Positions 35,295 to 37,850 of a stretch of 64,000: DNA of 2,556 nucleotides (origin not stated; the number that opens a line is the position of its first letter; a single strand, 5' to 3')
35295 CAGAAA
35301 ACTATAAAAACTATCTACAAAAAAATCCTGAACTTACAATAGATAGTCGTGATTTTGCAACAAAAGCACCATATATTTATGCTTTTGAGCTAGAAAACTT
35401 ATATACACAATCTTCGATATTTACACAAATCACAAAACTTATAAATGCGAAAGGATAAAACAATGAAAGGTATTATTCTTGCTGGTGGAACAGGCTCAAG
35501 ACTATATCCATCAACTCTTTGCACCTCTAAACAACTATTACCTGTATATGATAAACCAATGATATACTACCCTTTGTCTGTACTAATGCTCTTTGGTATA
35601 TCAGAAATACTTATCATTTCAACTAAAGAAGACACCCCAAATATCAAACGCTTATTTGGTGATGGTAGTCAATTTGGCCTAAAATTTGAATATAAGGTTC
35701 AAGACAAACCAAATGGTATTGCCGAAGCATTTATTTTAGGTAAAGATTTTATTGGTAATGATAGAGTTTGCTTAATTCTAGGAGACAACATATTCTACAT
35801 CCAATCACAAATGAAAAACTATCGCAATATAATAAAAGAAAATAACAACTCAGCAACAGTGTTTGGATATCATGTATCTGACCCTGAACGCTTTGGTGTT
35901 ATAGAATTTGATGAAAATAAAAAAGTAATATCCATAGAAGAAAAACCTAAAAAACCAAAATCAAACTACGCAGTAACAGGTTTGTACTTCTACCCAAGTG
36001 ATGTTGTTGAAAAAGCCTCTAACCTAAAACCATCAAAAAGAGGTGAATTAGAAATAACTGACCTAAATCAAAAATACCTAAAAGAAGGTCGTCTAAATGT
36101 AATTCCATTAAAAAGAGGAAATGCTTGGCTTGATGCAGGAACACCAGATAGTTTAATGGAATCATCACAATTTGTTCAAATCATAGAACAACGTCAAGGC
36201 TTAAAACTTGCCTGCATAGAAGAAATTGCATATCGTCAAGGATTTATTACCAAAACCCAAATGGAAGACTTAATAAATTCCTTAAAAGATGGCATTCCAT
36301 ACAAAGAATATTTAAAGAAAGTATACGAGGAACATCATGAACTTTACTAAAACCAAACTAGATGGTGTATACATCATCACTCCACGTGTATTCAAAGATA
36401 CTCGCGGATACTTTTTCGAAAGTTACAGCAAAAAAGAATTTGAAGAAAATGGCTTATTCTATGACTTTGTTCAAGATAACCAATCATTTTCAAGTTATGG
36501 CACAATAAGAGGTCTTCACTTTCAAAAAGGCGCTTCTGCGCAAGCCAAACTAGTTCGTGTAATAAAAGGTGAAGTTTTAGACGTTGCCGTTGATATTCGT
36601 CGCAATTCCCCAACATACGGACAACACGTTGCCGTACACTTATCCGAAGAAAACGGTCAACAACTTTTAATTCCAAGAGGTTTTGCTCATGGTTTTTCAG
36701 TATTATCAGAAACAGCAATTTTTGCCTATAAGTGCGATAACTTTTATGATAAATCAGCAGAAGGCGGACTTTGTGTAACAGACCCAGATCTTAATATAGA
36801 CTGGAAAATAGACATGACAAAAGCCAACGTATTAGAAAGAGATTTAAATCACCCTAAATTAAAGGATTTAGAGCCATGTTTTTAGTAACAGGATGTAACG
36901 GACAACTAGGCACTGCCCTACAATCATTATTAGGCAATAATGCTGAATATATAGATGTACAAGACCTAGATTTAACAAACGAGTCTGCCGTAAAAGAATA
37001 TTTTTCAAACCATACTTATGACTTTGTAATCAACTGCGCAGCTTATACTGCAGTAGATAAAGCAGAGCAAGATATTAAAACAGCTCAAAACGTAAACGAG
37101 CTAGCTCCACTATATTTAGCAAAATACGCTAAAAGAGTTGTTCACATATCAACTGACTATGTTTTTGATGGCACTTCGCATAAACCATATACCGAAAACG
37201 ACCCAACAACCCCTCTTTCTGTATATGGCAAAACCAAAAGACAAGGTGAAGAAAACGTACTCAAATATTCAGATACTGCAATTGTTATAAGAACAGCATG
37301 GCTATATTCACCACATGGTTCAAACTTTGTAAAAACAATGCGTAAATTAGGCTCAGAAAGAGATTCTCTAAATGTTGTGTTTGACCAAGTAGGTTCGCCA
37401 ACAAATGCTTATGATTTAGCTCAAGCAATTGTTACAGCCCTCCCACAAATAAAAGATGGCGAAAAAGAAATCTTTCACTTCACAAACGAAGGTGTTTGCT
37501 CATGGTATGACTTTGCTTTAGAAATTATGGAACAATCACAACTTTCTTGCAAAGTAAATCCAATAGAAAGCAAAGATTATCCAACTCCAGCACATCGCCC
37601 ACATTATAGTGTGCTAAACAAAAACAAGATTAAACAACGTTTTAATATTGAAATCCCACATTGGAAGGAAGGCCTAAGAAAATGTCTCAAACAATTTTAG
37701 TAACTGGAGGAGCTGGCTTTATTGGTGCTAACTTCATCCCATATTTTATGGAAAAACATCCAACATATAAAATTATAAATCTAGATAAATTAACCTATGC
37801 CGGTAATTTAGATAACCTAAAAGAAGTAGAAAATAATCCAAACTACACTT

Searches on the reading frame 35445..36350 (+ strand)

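Call 86: search_protein_families(library=pfam, proteins=[window:35445-36350:+], max_evalue=0.0001)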
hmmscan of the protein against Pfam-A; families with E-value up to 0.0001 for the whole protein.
window:35445-36350:+ (301 aa): 2 families
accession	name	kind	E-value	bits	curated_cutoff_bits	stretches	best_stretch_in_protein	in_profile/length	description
PF00483.29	NTP_transferase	-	5.4e-71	239.5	21.2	1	8-244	1-242/245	Nucleotidyl transferase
PF12804.13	NTP_transf_3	-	6.1e-07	30.2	27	1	9-140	1-121/160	MobA-like NTP transferase domain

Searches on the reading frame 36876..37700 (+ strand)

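Call 86: search_protein_families(library=pfam, proteins=[window:36876-37700:+], max_evalue=0.0001)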
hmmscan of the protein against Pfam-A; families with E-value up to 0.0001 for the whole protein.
window:36876-37700:+ (274 aa): 5 families
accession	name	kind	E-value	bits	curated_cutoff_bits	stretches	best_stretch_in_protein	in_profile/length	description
PF04321.23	RmlD_sub_bind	-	9.3e-97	324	27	1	3-273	4-284/287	RmlD substrate binding domain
PF01370.27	Epimerase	-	5.1e-20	72.4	20.9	1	3-197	2-233/240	NAD dependent epimerase/dehydratase family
PF16363.11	GDP_Man_Dehyd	-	8.2e-13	48.9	27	1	26-149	54-185/332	GDP-mannose 4,6 dehydratase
PF01073.25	3Beta_HSD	-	1.6e-05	24.5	22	0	95-220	128-267/280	3-beta hydroxysteroid dehydrogenase/isomerase family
PF02719.21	Polysacc_synt_2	-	7e-05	22.6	20.2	0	32-134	62-155/293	Polysaccharide biosynthesis protein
